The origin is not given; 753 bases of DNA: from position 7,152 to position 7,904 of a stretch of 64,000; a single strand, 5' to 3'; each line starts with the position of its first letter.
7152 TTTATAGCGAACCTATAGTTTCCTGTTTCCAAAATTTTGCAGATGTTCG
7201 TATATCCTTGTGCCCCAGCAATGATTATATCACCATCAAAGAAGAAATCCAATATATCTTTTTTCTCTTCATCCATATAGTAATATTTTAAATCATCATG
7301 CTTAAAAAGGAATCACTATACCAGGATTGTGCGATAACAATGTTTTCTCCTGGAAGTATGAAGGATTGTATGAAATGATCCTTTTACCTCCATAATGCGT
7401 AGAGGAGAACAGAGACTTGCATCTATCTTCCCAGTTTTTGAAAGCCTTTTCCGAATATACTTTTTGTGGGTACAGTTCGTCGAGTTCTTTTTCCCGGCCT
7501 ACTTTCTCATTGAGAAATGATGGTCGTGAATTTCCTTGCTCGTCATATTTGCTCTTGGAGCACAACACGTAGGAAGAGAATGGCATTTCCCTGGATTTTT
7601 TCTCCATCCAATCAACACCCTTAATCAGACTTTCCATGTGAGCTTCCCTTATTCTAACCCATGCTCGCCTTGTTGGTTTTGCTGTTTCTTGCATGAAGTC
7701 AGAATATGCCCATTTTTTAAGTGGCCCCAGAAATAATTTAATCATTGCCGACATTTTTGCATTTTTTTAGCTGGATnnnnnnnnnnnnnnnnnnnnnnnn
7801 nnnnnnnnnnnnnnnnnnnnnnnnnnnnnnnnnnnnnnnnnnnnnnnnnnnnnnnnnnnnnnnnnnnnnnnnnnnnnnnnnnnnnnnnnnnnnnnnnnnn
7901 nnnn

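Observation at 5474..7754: rtcB RNA ligase in a mobile element, preceded by two uncharacterised ORFs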

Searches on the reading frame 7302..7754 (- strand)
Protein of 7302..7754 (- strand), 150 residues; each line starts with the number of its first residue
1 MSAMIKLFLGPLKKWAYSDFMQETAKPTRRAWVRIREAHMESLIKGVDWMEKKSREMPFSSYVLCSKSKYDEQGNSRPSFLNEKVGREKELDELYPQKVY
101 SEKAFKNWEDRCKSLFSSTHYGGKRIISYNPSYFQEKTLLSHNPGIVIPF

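Call 3: search_protein_families(library=pfam, proteins=[window:7302-7754:-], max_evalue=0.1)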
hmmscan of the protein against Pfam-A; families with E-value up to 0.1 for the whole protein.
window:7302-7754:- (150 aa): 1 family
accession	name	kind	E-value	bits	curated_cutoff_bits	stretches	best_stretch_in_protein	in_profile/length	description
PF22874.1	SBE2_M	-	0.012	16.2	27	1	52-105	63-116/124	SBE2, middle domain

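Call 5: search_protein_families(library=phrogs, proteins=[window:7302-7754:-], max_evalue=0.1)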
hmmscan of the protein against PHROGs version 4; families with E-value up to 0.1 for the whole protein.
window:7302-7754:- (150 aa): 1 family
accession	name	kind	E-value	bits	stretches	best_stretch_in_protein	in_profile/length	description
phrog_24170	-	unknown function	0.031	15.5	1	42-114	5-77/122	-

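Call 6: search_protein_families(library=ncbifam, proteins=[window:7302-7754:-], max_evalue=0.1)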
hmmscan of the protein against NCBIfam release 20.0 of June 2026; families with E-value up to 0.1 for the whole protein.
window:7302-7754:- (150 aa): 0 families

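Call 7: search_protein_families(library=padloc, proteins=[window:7302-7754:-], max_evalue=0.1)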
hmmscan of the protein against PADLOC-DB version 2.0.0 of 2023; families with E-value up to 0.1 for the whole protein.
window:7302-7754:- (150 aa): 1 family
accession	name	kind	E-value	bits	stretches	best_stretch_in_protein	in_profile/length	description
PDLC02354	AbiZ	-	0.03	11.7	1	40-114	193-266/398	AbiZ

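Call 9: search_dna_similar(query=window:7302-7754:-, collection=phages, mode=protein, max_evalue=0.01, max_rows=15)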
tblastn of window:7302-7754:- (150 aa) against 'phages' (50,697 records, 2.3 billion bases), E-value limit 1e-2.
No match.

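Call 11: find_homologous_proteins(query=window:7302-7754:-, max_evalue=0.001)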
Query window:7302-7754:- (150 aa): 93 proteins with E <= 0.001 among 100 candidates.
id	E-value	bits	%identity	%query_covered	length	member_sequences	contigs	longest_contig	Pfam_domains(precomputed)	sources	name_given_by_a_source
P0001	1.8e-91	322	95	100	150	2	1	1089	-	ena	-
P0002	1.3e-86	306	91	100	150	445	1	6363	-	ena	-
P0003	2.0e-82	293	88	100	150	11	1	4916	-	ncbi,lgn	-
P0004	2.4e-82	292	96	90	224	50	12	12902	-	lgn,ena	-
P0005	2.8e-82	292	89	100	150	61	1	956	-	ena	-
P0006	1.8e-81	289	89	100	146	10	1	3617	-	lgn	-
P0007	7.4e-80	284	93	90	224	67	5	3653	-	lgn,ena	-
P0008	2.8e-79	282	93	90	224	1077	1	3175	-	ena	-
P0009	3.5e-79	282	87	100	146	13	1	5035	-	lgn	-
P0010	3.9e-79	282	93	90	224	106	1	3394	-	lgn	-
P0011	1.1e-78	280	84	100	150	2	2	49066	-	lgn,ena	-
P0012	1.8e-78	280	92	90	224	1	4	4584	-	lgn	-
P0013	1.4e-77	277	91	90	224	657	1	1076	-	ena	-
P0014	2.7e-77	276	90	90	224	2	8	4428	-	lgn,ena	-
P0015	3.1e-77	276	91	90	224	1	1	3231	-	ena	-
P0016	3.8e-77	275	83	100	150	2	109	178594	-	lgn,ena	-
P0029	7.6e-75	268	90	90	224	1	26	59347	-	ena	-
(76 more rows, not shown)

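Call 14: find_encoding_contigs(protein=P0016, flank=10000, max_places=5)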
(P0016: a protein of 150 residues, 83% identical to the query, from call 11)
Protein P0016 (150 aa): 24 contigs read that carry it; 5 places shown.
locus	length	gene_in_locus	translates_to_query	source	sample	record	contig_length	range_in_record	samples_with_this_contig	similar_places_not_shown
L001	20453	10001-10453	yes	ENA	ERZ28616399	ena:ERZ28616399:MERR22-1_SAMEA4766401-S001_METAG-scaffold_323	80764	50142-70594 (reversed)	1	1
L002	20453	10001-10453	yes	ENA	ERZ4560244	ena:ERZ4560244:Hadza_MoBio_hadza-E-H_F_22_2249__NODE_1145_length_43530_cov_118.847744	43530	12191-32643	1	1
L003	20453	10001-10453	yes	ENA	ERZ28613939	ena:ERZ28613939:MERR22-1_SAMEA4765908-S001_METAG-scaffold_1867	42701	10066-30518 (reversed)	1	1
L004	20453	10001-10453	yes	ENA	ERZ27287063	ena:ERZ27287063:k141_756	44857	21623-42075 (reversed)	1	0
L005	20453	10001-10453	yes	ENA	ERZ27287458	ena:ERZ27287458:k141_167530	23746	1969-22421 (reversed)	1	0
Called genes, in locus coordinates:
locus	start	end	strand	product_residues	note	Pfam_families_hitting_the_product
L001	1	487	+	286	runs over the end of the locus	PF00899:ThiF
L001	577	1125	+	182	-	PF05117:DUF695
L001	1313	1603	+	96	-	PF03992:ABM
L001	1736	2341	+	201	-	PF00702:Hydrolase, PF13419:HAD_2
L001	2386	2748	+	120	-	-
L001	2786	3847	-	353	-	-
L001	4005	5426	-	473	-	PF00884:Sulfatase, PF01663:Phosphodiest, PF16347:SGSH_C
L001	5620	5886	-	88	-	-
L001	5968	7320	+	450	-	PF13173:AAA_14, PF13635:DUF4143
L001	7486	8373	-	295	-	PF13353:Fer4_12 (weak), PF04055:Radical_SAM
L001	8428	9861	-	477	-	PF01875:Memo, PF01871:AMMECR1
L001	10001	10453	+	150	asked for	-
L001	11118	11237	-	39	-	-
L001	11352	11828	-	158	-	-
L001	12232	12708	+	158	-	-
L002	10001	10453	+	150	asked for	-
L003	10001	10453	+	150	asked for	-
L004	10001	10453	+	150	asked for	-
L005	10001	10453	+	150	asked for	-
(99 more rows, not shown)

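Call 15: find_encoding_contigs(protein=P0029, flank=10000, max_places=5)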
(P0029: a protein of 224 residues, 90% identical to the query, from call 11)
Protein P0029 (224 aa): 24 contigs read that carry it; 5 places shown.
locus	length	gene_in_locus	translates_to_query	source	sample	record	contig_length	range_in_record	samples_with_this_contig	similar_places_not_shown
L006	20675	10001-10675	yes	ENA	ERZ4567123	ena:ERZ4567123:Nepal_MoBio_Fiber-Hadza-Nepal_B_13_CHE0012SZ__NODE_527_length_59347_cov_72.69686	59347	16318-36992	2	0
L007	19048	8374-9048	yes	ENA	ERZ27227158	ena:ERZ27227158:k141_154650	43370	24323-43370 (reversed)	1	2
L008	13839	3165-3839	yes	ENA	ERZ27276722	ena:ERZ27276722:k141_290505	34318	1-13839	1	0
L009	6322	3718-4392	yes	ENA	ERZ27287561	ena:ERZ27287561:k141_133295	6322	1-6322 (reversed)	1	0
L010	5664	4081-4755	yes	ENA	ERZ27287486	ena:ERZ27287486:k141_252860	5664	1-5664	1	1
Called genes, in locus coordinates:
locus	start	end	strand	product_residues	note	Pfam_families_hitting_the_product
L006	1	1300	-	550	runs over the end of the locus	PF15495:Fimbrillin_C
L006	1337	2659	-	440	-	PF12984:DUF3868, PF00691:OmpA (faint)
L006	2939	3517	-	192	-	PF12099:DUF3575, PF03797:Autotransporter (weak)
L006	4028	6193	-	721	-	PF01432:Peptidase_M3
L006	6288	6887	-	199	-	PF18291:HU-HIG, PF00216:Bac_DNA_binding (faint)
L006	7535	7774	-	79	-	-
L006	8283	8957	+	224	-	-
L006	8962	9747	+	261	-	-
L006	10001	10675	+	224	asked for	-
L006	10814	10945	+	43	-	-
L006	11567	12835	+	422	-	PF13173:AAA_14, PF13635:DUF4143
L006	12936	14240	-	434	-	PF00890:FAD_binding_2 (weak), PF01134:GIDA (faint), PF01262:AlaDh_PNT_C (faint), PF07992:Pyr_redox_2, PF12831:FAD_oxidored (weak), PF13738:Pyr_redox_3, PF00070:Pyr_redox, PF02852:Pyr_redox_dim, +6 more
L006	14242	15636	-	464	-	PF00266:Aminotran_5, PF21478:GcvP2_C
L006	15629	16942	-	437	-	PF02347:GDC-P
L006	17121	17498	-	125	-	PF01597:GCV_H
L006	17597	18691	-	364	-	PF01571:GCV_T, PF08669:GCV_T_C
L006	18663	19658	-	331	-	PF21948:LplA-B_cat, PF10437:Lip_prot_lig_C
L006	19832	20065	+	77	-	-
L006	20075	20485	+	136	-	PF13470:PIN_3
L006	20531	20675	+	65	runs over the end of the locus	-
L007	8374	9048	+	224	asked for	-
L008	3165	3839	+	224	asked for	-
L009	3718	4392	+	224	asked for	-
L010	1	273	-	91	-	?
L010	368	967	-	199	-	PF18291:HU-HIG, PF00216:Bac_DNA_binding (faint)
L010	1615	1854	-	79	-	-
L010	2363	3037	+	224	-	-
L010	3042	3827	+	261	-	-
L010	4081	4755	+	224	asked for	-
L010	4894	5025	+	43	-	-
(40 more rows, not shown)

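Call 31: search_protein_families(library=phrogs, proteins=[L006:8962-9747:+], max_evalue=0.01)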
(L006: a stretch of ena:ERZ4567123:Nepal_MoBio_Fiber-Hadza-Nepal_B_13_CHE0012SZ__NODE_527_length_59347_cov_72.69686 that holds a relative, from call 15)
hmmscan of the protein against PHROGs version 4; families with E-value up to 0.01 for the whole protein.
L006:8962-9747:+ (261 aa): 0 families

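Call 36: predict_structure(alignment_id=A3)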
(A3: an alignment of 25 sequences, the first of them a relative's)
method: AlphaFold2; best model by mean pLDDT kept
length: 224 residues; sequences in the alignment: 25
mean_pLDDT: 43.2   pTM: 0.24
mean pLDDT of the five models: 43.2, 39.7, 39.0, 38.6, 38.3
residues with pLDDT >= 90: 0; 70-90: 4; 50-70: 52; < 50: 168
segments of 3 or more residues with pLDDT < 50: 28-30, 35-44, 46-155, 157-174, 207-224
pLDDT, mean of each block of 10 residues (from residue 1): 63 67 51 47 47 44 40 27 32 34 43 41 35 24 38 46 42 52 56 54 46 31 25
secondary structure, 60 per line:
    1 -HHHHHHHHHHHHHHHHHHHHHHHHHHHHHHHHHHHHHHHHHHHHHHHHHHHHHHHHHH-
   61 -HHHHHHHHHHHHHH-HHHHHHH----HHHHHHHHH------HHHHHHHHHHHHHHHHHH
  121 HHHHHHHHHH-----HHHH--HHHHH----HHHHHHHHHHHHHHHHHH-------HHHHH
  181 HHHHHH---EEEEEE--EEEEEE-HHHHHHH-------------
elements in order: H2-59 H62-75 H77-83 H88-96 H103-130 H136-139 H142-146 H151-168 H176-186 E190-195 E198-203 H205-211

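Call 37: search_protein_representatives(alignment_id=A3)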
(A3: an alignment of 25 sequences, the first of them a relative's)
Query: 25 sequences, 224 profile positions. Proteins with E-value up to 0.001 (for the whole library): 17; up to 1e-10: 13; up to 1e-30: 6. The best 17 are listed.
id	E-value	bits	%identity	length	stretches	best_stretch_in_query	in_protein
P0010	2.8e-145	497.9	-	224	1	1-224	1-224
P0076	5.3e-102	356.4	-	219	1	1-168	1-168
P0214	2.7e-62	226.5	-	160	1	65-224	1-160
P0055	7.2e-58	212.0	-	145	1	76-181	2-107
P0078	1.2e-47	178.6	-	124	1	108-199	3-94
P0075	1.4e-40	155.4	-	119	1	76-162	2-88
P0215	7.0e-23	97.6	-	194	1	11-188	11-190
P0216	2.1e-22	96.0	-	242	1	33-185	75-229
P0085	1.1e-20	90.3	-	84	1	76-127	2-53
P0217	8.2e-19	84.3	-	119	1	60-160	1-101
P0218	1.6e-18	83.3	-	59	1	1-48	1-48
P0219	7.5e-16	74.6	-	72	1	76-122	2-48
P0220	8.2e-15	71.2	-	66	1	76-122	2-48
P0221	1.3e-08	51.0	-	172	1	33-106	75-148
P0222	7.1e-08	48.5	-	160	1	86-188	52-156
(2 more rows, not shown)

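Call 84: search_solved_structures(query=A3, max_evalue=5)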
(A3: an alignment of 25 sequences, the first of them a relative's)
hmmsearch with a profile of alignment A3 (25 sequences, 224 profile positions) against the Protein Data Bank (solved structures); distinct sequences matched with E-value up to 5: 5.
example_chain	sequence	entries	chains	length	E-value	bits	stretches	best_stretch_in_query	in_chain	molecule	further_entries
7br2_A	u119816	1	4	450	0.08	15.6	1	116-157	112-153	Lipolytic enzyme, G-D-S-L family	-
5o74_A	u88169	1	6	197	0.46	13.1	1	85-128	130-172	Multifunctional virulence effector protein DrrA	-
3jz9_A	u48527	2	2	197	0.57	12.8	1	85-128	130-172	Uncharacterized protein DrrA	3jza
2wwx_B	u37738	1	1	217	0.6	12.7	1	85-128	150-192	DRRA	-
1edz_A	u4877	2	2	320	0.89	12.2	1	147-194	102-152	5,10-METHYLENETETRAHYDROFOLATE DEHYDROGENASE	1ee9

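Call 85: find_encoding_contigs(protein=P0215, flank=8000, max_places=3)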
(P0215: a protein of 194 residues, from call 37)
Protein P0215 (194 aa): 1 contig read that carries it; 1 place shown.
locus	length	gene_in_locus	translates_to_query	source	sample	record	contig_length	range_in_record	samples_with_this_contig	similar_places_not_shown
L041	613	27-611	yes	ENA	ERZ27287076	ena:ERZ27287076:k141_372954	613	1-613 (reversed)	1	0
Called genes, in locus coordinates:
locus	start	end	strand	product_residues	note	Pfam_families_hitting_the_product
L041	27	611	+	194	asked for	?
